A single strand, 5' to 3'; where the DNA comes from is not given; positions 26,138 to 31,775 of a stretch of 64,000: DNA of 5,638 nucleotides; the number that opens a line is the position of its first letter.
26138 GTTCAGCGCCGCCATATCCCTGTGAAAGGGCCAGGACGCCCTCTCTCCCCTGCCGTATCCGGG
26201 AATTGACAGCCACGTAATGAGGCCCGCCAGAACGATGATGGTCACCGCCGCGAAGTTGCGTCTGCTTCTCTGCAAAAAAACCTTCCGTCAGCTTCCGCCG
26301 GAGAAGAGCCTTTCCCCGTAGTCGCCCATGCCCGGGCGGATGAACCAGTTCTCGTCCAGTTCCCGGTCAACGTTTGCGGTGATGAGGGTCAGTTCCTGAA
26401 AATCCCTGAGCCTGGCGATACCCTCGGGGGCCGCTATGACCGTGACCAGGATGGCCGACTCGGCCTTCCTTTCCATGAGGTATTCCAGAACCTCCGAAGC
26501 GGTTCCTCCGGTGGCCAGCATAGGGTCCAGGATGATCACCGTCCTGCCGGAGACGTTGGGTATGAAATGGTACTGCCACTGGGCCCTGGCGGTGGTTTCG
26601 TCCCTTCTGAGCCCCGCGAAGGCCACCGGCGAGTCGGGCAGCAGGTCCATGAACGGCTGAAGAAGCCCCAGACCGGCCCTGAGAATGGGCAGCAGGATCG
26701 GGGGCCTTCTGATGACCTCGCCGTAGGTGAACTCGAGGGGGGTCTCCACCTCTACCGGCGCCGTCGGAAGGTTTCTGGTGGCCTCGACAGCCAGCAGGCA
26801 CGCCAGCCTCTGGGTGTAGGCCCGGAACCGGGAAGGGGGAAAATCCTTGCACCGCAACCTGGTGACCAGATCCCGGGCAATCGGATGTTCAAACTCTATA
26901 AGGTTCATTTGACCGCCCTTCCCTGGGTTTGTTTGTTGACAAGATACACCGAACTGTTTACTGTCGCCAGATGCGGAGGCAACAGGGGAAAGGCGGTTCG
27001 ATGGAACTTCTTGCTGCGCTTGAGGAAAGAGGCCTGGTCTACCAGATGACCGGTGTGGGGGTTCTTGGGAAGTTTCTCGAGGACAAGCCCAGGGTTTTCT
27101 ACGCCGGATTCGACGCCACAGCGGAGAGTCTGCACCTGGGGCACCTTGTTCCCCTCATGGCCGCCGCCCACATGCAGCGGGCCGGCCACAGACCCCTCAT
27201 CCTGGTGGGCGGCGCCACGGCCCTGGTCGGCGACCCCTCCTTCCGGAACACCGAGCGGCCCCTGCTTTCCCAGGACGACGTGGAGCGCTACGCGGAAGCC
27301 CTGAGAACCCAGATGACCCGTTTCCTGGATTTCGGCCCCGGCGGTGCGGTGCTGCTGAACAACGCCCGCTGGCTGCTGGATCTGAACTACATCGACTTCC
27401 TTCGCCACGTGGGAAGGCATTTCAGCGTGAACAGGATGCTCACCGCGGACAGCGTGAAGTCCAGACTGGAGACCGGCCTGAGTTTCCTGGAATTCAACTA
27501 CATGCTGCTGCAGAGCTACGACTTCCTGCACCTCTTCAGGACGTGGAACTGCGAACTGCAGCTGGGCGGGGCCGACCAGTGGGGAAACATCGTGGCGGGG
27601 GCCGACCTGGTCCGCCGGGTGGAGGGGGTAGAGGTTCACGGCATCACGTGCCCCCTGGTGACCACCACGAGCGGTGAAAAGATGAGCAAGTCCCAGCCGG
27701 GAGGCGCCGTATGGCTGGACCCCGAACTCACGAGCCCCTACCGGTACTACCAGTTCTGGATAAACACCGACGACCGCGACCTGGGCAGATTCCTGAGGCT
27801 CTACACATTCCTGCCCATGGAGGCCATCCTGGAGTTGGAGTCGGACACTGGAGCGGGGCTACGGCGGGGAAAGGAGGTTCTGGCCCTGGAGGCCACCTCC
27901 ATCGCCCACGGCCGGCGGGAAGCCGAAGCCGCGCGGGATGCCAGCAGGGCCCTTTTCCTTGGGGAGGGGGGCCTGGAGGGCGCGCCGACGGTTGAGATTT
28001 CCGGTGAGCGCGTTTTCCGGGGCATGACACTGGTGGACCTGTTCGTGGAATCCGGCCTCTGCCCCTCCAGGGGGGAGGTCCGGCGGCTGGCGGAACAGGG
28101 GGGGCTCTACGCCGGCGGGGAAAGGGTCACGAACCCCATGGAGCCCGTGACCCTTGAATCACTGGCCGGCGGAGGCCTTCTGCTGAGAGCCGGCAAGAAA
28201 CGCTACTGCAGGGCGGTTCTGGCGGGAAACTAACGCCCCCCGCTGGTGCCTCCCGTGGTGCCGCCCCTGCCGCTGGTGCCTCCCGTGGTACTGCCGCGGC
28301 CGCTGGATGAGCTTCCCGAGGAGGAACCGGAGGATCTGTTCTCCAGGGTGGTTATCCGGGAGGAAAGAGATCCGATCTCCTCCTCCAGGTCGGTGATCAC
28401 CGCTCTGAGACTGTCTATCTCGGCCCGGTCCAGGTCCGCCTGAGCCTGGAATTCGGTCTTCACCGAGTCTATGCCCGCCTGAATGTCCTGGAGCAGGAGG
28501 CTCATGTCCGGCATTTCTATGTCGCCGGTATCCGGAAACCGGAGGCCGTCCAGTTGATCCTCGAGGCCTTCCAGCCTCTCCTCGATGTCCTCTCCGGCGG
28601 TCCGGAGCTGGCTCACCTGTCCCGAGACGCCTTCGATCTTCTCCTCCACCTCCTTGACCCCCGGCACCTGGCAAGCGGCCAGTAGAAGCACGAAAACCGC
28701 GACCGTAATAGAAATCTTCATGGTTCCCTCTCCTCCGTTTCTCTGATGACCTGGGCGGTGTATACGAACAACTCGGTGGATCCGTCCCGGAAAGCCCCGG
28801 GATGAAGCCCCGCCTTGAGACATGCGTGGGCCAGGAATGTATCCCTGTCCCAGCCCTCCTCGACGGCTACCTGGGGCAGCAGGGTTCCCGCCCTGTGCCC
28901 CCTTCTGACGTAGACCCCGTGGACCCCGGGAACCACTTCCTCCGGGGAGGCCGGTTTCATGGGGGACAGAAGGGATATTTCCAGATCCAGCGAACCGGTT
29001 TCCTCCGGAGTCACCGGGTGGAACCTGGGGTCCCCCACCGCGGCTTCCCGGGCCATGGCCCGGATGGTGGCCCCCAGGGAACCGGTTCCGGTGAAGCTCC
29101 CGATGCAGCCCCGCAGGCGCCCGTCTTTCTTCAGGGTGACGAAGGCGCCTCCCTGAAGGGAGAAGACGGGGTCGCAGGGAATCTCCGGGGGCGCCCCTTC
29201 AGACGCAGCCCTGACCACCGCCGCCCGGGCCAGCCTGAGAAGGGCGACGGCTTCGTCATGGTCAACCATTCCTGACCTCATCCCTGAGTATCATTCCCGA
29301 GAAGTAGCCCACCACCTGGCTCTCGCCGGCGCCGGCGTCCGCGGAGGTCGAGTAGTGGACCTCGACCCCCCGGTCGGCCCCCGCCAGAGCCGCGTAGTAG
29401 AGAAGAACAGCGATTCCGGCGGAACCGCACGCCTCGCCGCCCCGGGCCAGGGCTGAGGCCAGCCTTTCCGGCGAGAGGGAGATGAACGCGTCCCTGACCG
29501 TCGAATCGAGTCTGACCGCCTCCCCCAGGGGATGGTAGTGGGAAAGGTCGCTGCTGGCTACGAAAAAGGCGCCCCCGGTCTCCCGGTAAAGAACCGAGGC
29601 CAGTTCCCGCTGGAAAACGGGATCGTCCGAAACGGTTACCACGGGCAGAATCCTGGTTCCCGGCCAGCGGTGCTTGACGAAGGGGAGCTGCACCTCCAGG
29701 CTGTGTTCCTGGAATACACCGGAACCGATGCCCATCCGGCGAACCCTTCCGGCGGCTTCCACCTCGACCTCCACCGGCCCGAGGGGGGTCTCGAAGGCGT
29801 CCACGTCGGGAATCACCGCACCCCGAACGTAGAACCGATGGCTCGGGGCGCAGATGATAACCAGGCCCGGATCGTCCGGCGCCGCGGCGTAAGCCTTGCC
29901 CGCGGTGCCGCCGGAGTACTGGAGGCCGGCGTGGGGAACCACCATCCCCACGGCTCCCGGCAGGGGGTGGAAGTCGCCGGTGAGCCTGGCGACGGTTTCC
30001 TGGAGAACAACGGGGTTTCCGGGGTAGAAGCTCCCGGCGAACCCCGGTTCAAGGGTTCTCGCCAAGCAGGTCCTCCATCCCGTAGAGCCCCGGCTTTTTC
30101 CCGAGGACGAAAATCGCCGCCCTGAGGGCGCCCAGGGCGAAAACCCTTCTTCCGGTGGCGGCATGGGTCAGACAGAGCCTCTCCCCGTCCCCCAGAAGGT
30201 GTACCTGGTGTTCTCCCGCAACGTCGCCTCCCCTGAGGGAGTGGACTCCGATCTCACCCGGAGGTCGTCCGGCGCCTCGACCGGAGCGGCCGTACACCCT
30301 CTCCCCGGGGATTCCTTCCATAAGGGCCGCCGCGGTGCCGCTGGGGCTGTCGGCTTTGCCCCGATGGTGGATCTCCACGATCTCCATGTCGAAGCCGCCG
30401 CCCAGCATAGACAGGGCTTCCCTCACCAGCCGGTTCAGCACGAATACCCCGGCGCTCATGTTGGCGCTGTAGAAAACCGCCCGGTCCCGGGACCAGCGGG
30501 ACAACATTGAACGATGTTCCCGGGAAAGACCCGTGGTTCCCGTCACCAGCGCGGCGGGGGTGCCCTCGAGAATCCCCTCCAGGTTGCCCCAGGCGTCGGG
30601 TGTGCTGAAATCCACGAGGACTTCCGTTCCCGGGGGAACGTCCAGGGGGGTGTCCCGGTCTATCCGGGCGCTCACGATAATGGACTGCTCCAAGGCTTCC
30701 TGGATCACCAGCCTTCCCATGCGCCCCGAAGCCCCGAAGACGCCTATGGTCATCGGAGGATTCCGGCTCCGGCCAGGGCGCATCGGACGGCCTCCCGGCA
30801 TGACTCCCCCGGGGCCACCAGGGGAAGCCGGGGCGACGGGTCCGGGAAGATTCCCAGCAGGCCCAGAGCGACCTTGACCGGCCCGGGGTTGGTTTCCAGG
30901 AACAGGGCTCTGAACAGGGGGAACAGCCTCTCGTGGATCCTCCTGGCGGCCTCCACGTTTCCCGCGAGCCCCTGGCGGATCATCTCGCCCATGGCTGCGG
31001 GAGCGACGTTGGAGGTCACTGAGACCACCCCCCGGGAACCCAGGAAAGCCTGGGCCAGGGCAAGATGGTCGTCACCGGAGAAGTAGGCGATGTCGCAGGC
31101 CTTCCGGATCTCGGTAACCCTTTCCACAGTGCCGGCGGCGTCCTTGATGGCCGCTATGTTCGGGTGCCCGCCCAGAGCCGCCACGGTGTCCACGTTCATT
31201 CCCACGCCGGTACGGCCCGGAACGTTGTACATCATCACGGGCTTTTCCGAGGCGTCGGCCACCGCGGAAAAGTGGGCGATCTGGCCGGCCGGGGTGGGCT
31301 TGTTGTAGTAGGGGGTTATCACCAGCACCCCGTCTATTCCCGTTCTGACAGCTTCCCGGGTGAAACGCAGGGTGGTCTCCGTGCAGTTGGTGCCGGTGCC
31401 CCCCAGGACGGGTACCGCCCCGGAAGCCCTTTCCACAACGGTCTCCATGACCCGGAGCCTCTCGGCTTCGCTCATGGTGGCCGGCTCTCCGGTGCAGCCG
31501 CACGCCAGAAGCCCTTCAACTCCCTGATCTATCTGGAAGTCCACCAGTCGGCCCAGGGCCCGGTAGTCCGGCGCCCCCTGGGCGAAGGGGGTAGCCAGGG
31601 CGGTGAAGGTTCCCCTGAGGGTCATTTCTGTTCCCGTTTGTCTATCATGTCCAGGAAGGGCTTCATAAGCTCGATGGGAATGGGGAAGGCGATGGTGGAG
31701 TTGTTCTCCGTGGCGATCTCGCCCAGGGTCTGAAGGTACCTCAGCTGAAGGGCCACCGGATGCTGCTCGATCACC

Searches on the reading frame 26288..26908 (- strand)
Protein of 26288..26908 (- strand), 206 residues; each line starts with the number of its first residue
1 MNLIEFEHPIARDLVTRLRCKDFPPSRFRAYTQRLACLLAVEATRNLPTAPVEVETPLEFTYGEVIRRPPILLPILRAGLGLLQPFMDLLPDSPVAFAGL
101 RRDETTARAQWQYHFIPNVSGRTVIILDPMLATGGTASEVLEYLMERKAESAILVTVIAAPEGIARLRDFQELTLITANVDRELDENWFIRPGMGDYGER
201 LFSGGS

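Call 17: search_protein_families(library=pfam, proteins=[window:26288-26908:-], max_evalue=0.01)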
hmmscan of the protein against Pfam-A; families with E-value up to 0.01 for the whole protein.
window:26288-26908:- (206 aa): 2 families
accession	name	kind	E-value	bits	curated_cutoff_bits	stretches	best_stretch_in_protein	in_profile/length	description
PF14681.12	UPRTase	-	2.2e-54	184.5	27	1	7-203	3-205/206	Uracil phosphoribosyltransferase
PF00156.33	Pribosyltran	-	1.2e-12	47.9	26.3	1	67-168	28-134/158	Phosphoribosyl transferase domain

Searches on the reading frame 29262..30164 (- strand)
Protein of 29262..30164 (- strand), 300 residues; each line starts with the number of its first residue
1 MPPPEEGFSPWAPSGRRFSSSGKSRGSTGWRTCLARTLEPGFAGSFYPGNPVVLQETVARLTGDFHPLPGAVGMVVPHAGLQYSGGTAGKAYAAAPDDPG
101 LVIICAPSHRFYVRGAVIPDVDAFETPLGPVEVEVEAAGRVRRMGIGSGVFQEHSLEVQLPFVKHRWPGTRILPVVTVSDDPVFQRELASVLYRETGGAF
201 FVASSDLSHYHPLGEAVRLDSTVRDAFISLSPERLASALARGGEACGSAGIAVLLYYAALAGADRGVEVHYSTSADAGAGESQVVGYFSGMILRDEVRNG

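Call 36: search_protein_families(library=pfam, proteins=[window:29262-30164:-], max_evalue=0.001)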
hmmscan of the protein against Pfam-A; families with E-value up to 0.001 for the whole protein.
window:29262-30164:- (300 aa): 1 family
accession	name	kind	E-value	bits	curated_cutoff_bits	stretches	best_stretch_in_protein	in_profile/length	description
PF01875.22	Memo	-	8.4e-41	140.4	27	1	40-289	2-267/269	Memo-like protein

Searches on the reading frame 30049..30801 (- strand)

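Call 36: search_protein_families(library=pfam, proteins=[window:30049-30801:-], max_evalue=0.001)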
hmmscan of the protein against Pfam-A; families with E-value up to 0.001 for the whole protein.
window:30049-30801:- (250 aa): 2 families
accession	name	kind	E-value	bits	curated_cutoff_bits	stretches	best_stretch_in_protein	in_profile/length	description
PF05173.19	DapB_C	-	2.5e-38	131.3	27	1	118-246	1-121/121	Dihydrodipicolinate reductase, C-terminus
PF01113.26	DapB_N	-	3.4e-16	59.9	25.6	1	17-115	1-124/124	Dihydrodipicolinate reductase, N-terminus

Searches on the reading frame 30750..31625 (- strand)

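Call 36: search_protein_families(library=pfam, proteins=[window:30750-31625:-], max_evalue=0.001)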
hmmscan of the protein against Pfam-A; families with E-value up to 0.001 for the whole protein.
window:30750-31625:- (291 aa): 1 family
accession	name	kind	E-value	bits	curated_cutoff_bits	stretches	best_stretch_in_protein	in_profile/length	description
PF00701.28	DHDPS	-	5e-81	272.1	22.1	1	3-284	2-286/289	Dihydrodipicolinate synthetase family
